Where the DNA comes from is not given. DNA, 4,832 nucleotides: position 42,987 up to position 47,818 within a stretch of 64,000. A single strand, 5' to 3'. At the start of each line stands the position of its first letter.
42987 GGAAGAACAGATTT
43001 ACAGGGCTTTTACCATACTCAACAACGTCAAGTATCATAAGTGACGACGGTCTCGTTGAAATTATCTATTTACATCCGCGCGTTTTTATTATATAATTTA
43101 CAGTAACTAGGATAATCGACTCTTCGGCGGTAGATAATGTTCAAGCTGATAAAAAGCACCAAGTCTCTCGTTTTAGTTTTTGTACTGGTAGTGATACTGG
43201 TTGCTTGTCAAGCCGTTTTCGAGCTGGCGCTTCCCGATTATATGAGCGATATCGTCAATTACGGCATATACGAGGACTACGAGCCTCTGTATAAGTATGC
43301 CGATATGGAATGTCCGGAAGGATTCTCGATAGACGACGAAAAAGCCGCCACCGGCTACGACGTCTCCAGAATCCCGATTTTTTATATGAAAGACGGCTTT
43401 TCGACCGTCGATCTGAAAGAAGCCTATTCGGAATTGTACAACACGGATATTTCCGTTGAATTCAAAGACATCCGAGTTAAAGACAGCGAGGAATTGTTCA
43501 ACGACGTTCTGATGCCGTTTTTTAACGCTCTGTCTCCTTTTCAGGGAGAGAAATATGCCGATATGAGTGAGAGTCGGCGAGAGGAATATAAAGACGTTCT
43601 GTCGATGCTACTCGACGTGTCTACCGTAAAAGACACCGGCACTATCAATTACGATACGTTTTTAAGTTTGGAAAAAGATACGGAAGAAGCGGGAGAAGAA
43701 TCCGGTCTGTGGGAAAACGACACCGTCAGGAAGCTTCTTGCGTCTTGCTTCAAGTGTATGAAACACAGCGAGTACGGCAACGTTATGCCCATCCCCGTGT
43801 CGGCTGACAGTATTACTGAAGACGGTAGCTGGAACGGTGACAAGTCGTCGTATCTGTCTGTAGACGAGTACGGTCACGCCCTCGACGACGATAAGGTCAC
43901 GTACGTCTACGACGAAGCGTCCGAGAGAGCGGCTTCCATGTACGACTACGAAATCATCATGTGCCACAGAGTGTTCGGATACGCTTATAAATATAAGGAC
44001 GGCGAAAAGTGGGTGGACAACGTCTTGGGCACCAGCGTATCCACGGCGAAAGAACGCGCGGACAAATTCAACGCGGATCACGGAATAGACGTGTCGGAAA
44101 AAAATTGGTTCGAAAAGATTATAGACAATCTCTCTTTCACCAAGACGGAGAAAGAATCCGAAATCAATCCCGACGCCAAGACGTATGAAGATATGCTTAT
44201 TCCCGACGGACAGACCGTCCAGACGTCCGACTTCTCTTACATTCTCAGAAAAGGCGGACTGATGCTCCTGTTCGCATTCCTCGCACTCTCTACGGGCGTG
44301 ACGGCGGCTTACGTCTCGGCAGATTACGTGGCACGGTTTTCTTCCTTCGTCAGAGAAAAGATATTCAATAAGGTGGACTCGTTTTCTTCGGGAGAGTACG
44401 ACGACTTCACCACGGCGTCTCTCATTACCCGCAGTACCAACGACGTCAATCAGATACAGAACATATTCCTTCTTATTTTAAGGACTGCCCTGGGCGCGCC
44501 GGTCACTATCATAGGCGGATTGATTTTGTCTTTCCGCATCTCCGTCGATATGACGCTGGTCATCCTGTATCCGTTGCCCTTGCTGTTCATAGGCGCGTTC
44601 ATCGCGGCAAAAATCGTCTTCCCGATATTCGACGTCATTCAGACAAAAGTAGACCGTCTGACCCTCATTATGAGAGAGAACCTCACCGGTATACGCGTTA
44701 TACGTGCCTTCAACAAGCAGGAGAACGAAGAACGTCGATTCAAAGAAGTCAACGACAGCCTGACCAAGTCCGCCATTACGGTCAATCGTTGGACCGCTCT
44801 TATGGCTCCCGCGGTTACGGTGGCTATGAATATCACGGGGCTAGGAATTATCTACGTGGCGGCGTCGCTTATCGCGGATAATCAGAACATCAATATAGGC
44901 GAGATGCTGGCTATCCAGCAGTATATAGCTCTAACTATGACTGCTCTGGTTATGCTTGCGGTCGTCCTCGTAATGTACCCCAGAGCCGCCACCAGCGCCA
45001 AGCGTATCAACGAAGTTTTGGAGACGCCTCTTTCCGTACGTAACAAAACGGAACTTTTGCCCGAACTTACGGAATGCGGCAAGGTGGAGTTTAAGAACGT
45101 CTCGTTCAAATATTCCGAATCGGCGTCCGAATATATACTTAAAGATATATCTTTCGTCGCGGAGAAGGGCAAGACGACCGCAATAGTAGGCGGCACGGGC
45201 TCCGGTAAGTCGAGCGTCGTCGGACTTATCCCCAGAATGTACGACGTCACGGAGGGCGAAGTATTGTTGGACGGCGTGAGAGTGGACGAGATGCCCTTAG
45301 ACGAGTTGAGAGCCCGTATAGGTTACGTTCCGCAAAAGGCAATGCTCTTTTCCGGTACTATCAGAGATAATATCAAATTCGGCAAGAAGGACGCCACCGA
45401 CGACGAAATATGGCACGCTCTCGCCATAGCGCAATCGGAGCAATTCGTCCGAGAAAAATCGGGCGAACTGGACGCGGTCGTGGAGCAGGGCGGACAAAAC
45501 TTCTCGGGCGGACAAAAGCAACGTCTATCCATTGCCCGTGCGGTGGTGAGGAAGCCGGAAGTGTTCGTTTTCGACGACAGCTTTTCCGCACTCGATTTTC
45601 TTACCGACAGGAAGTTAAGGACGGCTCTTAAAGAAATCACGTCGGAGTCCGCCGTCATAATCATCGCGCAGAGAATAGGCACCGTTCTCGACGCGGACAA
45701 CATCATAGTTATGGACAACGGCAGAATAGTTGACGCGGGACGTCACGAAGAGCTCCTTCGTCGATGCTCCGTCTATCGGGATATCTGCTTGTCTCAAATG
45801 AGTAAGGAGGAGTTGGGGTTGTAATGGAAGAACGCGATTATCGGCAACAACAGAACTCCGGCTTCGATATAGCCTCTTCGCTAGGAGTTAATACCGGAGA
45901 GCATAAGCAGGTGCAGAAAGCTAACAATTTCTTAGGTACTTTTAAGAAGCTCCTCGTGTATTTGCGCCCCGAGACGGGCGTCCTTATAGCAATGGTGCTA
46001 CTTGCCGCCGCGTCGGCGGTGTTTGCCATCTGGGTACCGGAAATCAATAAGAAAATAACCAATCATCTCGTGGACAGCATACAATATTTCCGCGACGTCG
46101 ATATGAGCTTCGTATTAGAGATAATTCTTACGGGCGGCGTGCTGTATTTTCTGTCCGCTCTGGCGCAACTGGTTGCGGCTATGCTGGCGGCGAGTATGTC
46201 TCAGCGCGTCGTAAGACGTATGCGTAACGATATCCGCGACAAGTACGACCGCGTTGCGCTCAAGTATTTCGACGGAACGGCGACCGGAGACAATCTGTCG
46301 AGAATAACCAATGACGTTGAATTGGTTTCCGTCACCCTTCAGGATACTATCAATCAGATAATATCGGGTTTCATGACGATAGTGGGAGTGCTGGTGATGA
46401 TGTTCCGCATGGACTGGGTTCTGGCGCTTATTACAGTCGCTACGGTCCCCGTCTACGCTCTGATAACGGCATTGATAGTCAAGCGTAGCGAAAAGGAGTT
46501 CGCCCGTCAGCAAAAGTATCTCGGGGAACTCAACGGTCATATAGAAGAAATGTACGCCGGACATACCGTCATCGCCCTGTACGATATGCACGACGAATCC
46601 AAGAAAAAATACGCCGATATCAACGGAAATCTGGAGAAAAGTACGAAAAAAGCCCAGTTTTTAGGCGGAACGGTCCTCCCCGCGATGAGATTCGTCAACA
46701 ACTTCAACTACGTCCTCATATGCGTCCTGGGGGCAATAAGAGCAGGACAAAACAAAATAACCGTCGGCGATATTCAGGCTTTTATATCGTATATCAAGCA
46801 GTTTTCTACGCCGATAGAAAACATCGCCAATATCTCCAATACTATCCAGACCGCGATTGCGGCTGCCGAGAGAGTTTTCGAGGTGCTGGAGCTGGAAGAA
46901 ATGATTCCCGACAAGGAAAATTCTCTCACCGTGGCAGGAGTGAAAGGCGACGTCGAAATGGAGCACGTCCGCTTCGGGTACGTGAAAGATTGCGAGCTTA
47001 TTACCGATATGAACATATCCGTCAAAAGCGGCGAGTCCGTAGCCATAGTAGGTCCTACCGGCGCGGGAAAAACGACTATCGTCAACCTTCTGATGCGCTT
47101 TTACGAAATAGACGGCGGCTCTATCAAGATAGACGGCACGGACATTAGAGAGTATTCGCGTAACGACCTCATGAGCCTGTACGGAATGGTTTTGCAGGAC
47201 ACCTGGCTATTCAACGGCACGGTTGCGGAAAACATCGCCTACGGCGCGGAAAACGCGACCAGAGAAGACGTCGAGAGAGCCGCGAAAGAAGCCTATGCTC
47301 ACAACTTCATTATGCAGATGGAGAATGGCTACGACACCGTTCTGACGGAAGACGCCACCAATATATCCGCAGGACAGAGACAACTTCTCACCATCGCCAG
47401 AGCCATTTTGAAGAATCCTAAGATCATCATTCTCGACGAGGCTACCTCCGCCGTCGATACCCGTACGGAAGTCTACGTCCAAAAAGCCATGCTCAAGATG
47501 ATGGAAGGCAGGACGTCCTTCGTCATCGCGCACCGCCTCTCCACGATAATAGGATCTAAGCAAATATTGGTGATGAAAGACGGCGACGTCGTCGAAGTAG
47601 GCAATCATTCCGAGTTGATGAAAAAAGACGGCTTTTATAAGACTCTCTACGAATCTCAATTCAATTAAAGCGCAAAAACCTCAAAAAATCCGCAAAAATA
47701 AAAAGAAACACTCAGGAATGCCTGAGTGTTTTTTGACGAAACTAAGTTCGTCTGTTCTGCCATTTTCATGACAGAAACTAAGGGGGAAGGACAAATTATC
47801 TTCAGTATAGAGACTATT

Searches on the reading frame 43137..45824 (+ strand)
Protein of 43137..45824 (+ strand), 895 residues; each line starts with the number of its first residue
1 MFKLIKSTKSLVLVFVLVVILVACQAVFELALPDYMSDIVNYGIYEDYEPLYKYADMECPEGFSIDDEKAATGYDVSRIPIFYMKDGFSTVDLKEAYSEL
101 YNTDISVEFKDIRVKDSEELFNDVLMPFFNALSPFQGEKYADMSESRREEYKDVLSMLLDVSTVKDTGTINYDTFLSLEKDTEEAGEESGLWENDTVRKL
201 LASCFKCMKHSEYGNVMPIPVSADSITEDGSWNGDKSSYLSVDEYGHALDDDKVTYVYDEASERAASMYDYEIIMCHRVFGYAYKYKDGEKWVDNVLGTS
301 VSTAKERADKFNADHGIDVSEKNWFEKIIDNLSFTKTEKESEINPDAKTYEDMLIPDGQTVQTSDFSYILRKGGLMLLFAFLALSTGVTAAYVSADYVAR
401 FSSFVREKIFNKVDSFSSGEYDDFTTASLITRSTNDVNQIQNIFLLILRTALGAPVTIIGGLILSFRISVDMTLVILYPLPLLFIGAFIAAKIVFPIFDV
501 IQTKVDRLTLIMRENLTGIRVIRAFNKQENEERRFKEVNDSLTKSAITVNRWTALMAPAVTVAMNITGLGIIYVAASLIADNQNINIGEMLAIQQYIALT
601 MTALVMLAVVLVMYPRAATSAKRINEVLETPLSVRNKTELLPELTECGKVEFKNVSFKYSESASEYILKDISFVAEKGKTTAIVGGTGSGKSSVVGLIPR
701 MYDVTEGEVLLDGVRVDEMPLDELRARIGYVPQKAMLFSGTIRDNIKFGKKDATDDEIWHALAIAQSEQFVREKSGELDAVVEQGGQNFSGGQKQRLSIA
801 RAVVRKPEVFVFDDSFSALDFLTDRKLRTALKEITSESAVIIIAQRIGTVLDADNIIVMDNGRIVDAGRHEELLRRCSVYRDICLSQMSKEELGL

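Call 4: search_protein_families(library=pfam, proteins=[window:43137-45824:+], max_evalue=0.01)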
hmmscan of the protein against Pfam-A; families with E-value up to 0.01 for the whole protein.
window:43137-45824:+ (895 aa): 4 families
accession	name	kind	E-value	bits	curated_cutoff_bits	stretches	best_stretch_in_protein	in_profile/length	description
PF00664.28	ABC_membrane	-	1.1e-35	124.1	28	1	324-604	21-274/274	ABC transporter transmembrane region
PF00005.33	ABC_tran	-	5e-27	95.6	25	1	668-816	1-136/137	ABC transporter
PF02463.25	SMC_N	-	7.4e-05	22.7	40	1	770-859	135-211/220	RecF/RecN/SMC N terminal domain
PF20703.3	nSTAND1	-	0.001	19.2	27.1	1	678-752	33-95/379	Novel STAND NTPase 1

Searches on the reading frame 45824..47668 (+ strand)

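Call 4: search_protein_families(library=pfam, proteins=[window:45824-47668:+], max_evalue=0.01)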
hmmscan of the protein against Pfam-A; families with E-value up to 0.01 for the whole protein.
window:45824-47668:+ (614 aa): 16 families
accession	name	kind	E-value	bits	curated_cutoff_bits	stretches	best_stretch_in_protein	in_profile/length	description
PF00664.28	ABC_membrane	-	1.6e-47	163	28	1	54-330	1-273/274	ABC transporter transmembrane region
PF00005.33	ABC_tran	-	1.2e-30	107.3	25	1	394-542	2-137/137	ABC transporter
PF00004.35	AAA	-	2.8e-06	28.3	21.2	1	407-566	2-98/131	ATPase family associated with various cellular activities (AAA)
PF06472.20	ABC_membrane_2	-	3e-05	24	24.4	1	50-255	13-215/269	ABC transporter transmembrane region 2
PF07264.17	EI24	-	0.00031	21.4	32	1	52-203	21-133/199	Sulfate transporter CysZ/Etoposide-induced protein 2.4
PF13401.12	AAA_22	-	0.00049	20.9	27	1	404-467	6-33/130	AAA domain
PF06414.18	Zeta_toxin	-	0.00064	19.6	22.3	1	405-445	18-58/199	Zeta toxin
PF00270.35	DEAD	-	0.00097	19.3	26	0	400-424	11-35/167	DEAD/DEAH box helicase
PF13191.12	AAA_16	-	0.001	20.1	32.6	1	401-432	20-54/167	AAA ATPase domain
PF13604.12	AAA_30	-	0.0027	17.9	27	0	402-439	16-47/191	AAA domain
PF13238.12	AAA_18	-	0.0038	18.1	29.4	0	406-501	1-68/128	AAA domain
PF13476.12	AAA_23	-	0.0039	18.3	27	0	405-423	21-39/201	AAA domain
PF01935.23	DUF87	-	0.0046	17.5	23.2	0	404-425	24-45/220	Helicase HerA, central domain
PF13086.12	AAA_11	-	0.0057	16.9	27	0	511-550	198-232/257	AAA domain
PF02463.25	SMC_N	-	0.0084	16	40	0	433-582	110-209/220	RecF/RecN/SMC N terminal domain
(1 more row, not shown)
